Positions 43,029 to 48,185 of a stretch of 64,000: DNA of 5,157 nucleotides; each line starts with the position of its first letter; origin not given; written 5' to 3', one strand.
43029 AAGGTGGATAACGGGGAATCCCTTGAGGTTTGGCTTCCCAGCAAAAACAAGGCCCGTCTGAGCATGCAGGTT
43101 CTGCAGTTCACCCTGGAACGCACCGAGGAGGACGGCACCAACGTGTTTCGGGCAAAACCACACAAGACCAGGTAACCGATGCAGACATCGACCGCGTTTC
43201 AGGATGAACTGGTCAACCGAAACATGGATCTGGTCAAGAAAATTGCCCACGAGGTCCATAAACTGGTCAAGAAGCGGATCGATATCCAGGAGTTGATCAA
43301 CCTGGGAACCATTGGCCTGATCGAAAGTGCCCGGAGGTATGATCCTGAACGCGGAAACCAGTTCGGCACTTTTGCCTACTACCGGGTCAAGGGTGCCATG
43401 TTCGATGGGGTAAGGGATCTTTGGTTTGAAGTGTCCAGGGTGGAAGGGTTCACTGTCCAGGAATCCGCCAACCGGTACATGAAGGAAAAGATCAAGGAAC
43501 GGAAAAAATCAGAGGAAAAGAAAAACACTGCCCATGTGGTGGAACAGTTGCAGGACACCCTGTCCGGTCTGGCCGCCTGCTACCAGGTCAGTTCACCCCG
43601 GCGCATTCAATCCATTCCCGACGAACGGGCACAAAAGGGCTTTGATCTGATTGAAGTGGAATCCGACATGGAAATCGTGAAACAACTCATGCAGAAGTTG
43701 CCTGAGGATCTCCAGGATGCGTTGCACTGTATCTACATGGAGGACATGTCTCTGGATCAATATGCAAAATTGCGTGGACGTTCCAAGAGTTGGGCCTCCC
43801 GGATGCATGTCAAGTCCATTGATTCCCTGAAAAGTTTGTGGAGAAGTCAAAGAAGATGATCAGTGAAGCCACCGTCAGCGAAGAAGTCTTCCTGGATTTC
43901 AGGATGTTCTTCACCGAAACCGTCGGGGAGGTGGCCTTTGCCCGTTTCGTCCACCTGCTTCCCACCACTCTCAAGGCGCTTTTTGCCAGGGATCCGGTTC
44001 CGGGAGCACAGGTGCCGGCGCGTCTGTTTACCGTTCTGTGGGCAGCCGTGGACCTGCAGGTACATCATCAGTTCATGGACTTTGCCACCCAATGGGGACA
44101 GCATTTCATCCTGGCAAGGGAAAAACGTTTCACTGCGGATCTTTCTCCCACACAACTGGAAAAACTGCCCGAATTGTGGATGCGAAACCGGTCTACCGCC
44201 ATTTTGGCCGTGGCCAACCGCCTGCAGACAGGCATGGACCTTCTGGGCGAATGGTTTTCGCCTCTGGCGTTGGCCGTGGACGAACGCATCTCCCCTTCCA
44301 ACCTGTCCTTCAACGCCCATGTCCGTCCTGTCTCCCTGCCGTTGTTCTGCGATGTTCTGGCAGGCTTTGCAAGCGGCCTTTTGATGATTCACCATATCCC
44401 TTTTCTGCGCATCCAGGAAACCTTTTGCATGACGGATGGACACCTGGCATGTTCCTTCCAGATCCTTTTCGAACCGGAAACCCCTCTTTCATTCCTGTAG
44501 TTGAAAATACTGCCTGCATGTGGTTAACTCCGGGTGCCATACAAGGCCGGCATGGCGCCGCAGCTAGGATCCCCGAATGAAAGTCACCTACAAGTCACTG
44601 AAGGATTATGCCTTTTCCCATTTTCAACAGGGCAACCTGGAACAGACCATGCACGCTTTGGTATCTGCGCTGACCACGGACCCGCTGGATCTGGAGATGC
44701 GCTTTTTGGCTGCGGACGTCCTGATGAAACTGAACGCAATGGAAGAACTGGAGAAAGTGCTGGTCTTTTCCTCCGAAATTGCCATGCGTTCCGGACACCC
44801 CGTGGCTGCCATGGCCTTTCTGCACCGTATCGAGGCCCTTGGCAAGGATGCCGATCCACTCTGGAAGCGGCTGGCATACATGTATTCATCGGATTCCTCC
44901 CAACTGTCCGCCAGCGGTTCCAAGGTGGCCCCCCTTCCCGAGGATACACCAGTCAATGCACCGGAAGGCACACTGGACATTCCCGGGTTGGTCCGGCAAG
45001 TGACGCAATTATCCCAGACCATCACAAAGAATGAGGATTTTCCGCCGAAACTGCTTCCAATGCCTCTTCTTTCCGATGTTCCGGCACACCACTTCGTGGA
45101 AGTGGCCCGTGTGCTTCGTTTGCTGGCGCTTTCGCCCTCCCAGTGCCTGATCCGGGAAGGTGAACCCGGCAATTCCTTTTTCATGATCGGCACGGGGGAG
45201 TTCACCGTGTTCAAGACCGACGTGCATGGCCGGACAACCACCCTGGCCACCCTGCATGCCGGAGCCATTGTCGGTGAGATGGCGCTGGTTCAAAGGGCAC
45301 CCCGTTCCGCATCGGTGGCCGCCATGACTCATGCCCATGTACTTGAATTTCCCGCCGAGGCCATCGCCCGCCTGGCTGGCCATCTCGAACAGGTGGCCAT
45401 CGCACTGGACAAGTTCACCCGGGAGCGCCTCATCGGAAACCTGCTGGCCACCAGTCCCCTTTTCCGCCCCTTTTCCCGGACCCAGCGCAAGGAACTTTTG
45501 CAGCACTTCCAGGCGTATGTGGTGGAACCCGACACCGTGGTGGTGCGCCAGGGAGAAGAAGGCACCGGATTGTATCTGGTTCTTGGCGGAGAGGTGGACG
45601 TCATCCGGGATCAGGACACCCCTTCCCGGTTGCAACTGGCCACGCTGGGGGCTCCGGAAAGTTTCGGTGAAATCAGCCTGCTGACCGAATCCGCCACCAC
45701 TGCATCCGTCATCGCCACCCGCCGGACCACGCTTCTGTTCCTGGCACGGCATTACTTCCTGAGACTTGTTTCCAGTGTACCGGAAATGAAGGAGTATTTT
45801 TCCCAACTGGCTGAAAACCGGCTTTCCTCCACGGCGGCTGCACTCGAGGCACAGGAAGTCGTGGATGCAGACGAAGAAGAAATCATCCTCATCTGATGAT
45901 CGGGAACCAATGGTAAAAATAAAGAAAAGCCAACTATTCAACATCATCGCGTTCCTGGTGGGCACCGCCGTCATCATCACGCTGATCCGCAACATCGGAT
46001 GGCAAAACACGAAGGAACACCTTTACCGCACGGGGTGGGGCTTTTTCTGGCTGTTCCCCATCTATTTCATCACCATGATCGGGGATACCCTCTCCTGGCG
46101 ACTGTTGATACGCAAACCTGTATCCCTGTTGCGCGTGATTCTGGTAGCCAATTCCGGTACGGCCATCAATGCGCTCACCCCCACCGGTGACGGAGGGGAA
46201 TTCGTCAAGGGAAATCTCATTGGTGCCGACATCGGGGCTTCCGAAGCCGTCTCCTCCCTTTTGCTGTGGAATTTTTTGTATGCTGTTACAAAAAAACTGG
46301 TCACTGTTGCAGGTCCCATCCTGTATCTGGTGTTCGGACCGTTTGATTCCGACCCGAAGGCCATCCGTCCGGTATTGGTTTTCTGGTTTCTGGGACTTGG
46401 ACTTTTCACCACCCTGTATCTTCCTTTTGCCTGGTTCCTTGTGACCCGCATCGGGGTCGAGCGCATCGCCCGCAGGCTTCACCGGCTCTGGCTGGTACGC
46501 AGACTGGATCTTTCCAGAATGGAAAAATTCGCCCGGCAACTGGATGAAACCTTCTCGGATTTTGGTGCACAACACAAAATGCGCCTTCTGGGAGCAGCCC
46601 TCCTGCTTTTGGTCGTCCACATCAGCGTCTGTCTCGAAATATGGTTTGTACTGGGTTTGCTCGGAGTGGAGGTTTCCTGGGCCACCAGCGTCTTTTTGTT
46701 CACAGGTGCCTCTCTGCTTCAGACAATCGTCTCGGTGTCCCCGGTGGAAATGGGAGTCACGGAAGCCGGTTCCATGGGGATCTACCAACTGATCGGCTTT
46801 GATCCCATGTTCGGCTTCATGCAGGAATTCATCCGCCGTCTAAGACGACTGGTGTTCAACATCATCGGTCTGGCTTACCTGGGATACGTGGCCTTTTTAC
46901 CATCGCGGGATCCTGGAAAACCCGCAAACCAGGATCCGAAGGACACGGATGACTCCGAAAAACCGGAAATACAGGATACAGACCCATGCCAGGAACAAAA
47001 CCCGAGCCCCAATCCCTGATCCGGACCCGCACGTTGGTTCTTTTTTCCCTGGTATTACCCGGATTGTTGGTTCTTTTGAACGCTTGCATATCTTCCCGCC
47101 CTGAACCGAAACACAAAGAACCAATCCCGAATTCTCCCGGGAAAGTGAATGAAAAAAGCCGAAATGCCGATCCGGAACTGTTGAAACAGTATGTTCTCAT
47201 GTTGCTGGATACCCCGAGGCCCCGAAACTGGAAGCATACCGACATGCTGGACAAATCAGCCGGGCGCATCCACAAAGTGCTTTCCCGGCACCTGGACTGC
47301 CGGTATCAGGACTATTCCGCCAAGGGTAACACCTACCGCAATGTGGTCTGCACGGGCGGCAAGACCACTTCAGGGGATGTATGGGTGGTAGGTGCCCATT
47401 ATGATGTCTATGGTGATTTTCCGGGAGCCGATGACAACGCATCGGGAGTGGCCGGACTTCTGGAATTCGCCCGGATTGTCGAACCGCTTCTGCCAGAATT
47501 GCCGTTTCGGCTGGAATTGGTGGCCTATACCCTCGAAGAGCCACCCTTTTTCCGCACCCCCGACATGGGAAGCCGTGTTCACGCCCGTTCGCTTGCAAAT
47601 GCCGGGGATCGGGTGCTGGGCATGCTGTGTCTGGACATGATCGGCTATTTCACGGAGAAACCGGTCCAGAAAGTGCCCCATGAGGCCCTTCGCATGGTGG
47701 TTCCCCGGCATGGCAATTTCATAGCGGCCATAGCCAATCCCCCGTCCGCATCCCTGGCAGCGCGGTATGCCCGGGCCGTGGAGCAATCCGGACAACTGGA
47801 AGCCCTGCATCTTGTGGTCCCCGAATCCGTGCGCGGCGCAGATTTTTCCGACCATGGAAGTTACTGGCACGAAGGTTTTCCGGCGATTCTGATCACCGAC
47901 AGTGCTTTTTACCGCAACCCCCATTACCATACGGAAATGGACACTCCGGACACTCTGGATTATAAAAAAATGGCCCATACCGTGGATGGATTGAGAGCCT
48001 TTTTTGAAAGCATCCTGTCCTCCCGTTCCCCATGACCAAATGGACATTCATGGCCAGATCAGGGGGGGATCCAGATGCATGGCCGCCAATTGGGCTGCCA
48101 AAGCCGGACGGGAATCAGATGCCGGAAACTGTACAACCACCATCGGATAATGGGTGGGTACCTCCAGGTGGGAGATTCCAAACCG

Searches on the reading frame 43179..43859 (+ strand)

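Call 44: search_protein_families(library=pfam, proteins=[window:43179-43859:+], max_evalue=0.0001)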
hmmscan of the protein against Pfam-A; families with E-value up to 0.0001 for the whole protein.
window:43179-43859:+ (226 aa): 1 family
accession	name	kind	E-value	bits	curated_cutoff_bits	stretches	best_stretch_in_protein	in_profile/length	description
PF04542.20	Sigma70_r2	-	7e-13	48.6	24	1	11-82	1-69/71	Sigma-70 region 2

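Call 47: search_protein_families(library=ncbifam, proteins=[window:43179-43859:+], max_evalue=0.001)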
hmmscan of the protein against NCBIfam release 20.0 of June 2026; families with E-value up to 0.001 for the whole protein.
window:43179-43859:+ (226 aa): 40 families (the best 25 are shown)
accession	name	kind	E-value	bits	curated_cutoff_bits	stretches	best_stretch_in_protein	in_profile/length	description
TIGR02479.1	FliA_WhiG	subfamily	8.9e-24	84.5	189.6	1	11-219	1-221/224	FliA/WhiG family RNA polymerase sigma factor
NF005413.0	PRK06986.1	subfamily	1.4e-21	77.4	201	1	5-222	12-237/241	RNA polymerase sigma factor FliA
NF004572.0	PRK05911.1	equivalog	2.8e-20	72.8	378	2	6-134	23-146/257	RNA polymerase sigma factor sigma-28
NF004935.0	PRK06288.1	equivalog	9.3e-20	71.4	343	1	4-219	31-260/270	RNA polymerase sigma factor WhiG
TIGR02937.1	sigma70-ECF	superfamily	8.6e-19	67.8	42.9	1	9-219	4-163/165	sigma-70 family RNA polymerase sigma factor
NF005809.0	PRK07670.1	equivalog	5.3e-17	62.2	326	1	6-221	23-250/255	FliA/WhiG family RNA polymerase sigma factor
NF005644.0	PRK07408.1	subfamily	1.2e-15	57.8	261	1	3-224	24-256/258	RNA polymerase sigma factor SigF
TIGR02980.1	SigBFG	subfamily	3.5e-15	56.3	234.35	1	6-219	3-224/227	SigB/SigF/SigG family RNA polymerase sigma factor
TIGR02941.1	Sigma_B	equivalog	6.7e-12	45.4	315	1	3-81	26-101/255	RNA polymerase sigma factor SigB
NF005514.0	PRK07122.1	subfamily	3.4e-10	39.5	372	1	8-218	42-260/264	RNA polymerase sigma factor SigF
NF004471.0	PRK05803.1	subfamily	6.4e-10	38.6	252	1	7-67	51-108/235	RNA polymerase sporulation sigma factor SigK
TIGR02997.1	Sig70-cyanoRpoD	subfamily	8.6e-10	38.3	384.5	1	5-80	73-145/298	RNA polymerase sigma factor, RpoD/SigA family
TIGR02394.1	rpoS_proteo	equivalog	1.3e-09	37.9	378.7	1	8-129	48-164/285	RNA polymerase sigma factor RpoS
TIGR02846.1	spore_sigmaK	equivalog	4.6e-09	36.2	298.65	1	8-68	50-107/227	RNA polymerase sporulation sigma factor SigK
NF005642.0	PRK07405.1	subfamily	4.9e-09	35.8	524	1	8-79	84-152/318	RNA polymerase sigma factor SigD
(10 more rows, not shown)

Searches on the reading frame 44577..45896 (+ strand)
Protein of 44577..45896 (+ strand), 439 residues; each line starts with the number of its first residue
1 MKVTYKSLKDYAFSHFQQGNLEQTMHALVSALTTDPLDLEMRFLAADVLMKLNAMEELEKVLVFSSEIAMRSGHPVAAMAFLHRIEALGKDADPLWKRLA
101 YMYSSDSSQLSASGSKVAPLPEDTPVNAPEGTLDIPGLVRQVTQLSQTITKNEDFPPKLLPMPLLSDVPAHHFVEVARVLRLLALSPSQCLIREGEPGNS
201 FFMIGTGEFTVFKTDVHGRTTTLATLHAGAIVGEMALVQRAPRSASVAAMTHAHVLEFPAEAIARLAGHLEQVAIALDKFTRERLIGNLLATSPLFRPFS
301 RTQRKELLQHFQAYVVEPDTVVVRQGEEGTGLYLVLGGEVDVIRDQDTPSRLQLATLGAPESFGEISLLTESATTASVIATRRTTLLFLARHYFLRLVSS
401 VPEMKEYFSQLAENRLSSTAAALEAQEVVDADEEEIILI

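Call 44: search_protein_families(library=pfam, proteins=[window:44577-45896:+], max_evalue=0.0001)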
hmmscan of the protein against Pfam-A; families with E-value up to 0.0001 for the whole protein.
window:44577-45896:+ (439 aa): 3 families
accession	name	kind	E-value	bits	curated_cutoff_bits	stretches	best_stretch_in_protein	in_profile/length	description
PF00027.35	cNMP_binding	-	1.4e-39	134.3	27.5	2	185-266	4-85/89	Cyclic nucleotide-binding domain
PF13428.12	TPR_14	-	8.8e-07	29.5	23.5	0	8-47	4-43/44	Tetratricopeptide repeat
PF14559.12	TPR_19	-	6.8e-05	23.6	25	0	16-57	2-43/68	Tetratricopeptide repeat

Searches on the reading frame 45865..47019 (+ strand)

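Call 44: search_protein_families(library=pfam, proteins=[window:45865-47019:+], max_evalue=0.0001)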
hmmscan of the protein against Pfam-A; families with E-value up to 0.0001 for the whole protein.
window:45865-47019:+ (384 aa): 1 family
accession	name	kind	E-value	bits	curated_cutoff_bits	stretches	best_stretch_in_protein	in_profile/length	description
PF03706.18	LPG_synthase_TM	-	6.9e-26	91.8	33.4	1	27-331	2-297/302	Lysylphosphatidylglycerol synthase TM region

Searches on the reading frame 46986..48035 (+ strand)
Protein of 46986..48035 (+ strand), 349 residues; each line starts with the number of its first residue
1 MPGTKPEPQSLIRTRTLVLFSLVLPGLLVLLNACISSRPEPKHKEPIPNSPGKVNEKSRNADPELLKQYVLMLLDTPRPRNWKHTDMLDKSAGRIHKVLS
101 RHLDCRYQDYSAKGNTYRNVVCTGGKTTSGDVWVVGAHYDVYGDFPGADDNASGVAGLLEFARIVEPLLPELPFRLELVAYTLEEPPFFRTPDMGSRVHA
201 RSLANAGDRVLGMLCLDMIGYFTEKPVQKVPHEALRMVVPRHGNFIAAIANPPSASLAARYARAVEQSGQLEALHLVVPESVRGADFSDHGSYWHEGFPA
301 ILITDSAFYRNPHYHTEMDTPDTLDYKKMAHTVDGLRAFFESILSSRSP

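Call 44: search_protein_families(library=pfam, proteins=[window:46986-48035:+], max_evalue=0.0001)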
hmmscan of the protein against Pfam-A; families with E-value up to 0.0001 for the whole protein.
window:46986-48035:+ (349 aa): 1 family
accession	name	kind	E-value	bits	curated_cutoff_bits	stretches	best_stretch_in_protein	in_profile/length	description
PF04389.22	Peptidase_M28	-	2.1e-22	80.2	21.3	1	119-338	1-191/193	Peptidase family M28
